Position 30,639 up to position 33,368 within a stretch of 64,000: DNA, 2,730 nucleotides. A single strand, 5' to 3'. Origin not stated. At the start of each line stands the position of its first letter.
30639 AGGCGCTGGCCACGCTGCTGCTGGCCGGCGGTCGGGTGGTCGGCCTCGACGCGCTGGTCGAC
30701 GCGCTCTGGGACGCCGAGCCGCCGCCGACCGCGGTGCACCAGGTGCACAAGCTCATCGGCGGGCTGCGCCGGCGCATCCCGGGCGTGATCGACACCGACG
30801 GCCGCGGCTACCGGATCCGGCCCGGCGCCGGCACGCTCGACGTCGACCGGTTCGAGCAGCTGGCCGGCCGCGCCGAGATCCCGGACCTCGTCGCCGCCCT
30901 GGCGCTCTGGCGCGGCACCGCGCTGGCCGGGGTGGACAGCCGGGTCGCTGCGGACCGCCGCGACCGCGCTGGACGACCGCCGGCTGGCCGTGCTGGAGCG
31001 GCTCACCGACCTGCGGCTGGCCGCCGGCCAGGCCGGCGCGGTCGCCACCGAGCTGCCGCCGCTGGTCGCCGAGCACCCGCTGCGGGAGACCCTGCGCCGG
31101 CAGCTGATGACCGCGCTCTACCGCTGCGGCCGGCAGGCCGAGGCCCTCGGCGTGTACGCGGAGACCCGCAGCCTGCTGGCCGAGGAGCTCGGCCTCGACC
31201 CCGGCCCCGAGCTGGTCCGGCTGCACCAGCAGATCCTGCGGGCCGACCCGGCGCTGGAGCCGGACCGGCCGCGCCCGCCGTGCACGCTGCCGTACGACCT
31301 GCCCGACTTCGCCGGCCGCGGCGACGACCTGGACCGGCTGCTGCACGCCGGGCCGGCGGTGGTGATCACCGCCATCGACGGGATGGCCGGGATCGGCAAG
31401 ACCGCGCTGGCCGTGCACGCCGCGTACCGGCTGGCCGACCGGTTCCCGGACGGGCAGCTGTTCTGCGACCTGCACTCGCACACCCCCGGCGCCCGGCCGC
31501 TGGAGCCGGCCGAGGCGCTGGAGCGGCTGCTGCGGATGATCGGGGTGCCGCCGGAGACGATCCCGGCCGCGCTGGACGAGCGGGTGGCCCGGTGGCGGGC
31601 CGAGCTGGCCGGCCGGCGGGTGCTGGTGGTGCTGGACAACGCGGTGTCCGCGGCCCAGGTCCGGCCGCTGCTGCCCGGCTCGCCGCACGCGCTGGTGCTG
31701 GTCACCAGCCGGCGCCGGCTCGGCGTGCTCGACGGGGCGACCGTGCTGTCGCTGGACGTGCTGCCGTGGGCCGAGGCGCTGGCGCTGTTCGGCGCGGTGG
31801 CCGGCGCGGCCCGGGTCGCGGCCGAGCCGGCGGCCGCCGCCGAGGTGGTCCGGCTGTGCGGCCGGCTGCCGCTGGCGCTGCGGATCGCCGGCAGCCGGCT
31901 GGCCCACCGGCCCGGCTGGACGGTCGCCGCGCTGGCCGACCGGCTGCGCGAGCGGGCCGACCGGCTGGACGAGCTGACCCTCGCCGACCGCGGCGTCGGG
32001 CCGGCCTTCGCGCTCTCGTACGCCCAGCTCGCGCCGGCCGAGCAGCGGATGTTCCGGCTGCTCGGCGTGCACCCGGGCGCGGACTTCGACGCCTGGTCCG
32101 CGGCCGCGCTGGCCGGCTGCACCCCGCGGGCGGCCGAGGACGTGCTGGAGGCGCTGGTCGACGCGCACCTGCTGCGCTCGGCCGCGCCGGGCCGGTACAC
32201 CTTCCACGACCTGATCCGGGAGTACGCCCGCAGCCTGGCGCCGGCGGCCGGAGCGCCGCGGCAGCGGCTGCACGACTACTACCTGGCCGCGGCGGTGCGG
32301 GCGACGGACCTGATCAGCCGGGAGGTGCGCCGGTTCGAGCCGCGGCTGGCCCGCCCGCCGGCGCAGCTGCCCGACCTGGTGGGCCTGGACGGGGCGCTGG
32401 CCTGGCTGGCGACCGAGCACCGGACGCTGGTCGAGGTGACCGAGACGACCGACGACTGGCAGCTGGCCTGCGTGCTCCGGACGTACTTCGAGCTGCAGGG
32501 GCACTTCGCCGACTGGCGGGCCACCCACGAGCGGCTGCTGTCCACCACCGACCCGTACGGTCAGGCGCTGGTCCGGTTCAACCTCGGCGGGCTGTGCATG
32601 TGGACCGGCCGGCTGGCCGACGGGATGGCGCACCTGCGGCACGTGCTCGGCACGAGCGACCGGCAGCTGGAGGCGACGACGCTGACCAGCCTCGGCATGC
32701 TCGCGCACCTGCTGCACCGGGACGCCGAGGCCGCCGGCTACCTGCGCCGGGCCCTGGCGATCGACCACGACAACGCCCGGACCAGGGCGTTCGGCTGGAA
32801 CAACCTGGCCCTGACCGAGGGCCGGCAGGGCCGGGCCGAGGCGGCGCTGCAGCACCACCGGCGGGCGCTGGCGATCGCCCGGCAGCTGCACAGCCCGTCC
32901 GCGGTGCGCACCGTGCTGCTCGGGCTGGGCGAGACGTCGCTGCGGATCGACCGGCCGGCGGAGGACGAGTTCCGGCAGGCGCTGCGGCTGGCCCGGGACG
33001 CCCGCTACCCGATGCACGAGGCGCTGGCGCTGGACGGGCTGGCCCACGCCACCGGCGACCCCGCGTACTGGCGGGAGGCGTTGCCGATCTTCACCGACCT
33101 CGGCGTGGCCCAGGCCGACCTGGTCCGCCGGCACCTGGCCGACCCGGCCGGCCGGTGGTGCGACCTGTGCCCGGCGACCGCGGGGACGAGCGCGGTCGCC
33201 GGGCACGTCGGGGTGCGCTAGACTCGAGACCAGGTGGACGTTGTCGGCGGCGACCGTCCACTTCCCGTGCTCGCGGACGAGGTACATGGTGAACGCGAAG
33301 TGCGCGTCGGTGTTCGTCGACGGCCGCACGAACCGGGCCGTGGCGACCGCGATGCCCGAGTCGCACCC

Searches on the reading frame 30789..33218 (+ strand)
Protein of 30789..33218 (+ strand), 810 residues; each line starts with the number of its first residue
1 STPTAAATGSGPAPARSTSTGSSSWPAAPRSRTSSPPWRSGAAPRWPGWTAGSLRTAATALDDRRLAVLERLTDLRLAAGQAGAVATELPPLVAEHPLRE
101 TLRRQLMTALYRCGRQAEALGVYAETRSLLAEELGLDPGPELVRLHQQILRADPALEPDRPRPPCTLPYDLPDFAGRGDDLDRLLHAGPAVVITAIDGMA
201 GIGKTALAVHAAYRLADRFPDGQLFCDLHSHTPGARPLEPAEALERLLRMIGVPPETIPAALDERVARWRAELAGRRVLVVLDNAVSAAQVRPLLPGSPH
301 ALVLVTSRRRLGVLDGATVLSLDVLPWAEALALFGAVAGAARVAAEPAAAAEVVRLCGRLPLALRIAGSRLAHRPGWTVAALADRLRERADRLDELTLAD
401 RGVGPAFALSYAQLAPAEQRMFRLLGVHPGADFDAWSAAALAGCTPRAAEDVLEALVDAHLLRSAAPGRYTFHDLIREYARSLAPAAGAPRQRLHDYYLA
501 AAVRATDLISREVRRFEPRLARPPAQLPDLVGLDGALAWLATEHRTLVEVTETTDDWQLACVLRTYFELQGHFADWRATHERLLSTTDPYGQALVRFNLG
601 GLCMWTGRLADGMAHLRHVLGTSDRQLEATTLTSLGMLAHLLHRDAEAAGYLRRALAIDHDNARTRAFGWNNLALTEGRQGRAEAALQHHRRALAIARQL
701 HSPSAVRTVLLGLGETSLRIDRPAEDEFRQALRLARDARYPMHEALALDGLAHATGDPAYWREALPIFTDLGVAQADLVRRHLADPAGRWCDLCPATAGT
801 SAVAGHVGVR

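Call 44: search_protein_families(library=pfam, proteins=[window:30789-33218:+], max_evalue=0.00001)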
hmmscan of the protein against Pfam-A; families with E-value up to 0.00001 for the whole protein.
window:30789-33218:+ (810 aa): 5 families
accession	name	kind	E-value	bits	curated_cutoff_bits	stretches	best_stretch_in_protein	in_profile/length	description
PF03704.23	BTAD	-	1.9e-32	113.1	22.1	1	53-150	49-146/146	Bacterial transcriptional activator domain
PF13424.12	TPR_12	-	2.6e-12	47.2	30.1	1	670-736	6-76/77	Tetratricopeptide repeat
PF00931.28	NB-ARC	-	4.1e-08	33.2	23.5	1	183-374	11-208/248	NB-ARC domain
PF13374.12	TPR_10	-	7.8e-07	29.4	27.5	0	671-703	6-38/42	Tetratricopeptide repeat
PF00515.34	TPR_1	-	2.7e-06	27.4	27.8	0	668-698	2-32/34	Tetratricopeptide repeat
